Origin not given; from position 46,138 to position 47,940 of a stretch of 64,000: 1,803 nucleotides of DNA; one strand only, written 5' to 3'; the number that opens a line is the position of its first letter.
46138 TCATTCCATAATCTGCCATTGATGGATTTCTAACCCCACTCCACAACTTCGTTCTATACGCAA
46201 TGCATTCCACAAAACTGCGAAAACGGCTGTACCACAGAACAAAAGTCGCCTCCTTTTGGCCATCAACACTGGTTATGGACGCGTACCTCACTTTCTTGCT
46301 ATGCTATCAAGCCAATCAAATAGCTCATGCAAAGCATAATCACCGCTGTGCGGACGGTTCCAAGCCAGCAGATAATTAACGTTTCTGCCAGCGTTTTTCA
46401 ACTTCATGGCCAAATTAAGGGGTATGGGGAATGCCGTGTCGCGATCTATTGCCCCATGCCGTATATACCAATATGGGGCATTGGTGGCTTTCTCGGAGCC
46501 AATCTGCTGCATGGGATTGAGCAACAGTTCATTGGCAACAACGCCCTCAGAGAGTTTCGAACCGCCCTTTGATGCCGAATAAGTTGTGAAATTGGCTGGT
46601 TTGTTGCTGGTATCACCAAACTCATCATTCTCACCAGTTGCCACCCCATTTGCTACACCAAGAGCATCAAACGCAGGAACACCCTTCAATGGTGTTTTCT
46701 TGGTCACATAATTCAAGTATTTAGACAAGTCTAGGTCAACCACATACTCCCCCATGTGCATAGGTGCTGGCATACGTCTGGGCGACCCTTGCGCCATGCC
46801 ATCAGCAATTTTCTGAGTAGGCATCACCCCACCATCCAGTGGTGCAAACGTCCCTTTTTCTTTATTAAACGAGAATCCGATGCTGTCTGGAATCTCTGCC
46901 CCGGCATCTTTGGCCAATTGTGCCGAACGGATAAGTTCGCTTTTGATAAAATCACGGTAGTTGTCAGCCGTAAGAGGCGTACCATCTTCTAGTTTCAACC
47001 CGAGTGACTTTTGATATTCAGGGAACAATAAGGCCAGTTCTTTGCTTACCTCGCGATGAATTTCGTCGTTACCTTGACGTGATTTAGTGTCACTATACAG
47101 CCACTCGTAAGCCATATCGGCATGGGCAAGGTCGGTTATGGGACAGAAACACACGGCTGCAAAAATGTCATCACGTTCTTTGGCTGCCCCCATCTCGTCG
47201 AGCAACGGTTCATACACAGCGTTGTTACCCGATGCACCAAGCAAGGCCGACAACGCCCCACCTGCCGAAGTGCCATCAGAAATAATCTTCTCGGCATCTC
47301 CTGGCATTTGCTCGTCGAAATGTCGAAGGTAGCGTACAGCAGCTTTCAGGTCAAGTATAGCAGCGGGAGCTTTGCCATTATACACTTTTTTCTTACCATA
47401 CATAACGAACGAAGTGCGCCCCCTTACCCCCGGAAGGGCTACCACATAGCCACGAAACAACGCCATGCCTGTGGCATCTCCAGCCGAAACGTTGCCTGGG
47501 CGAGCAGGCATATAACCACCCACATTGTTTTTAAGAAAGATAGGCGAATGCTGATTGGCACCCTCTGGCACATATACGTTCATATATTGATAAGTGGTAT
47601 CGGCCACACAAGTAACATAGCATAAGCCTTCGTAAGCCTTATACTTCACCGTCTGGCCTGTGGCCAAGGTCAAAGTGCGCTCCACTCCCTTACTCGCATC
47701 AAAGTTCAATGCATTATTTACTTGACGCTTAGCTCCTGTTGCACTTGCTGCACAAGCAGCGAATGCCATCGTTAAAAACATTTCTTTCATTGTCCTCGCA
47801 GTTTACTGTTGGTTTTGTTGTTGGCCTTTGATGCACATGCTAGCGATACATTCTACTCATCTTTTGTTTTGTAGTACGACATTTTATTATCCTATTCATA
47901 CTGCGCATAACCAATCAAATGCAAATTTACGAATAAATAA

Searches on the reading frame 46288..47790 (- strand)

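Call 12: search_protein_families(library=pfam, proteins=[window:46288-47790:-], max_evalue=0.001)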
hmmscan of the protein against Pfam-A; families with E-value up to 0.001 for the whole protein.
window:46288-47790:- (500 aa): 2 families
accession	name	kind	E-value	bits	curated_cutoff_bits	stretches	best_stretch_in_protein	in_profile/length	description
PF20434.5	BD-FAE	-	8.2e-12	45.5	26.8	1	138-232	60-154/215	BD-FAE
PF00326.27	Peptidase_S9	-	8.7e-05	22.5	22.6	0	112-183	10-80/213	Prolyl oligopeptidase family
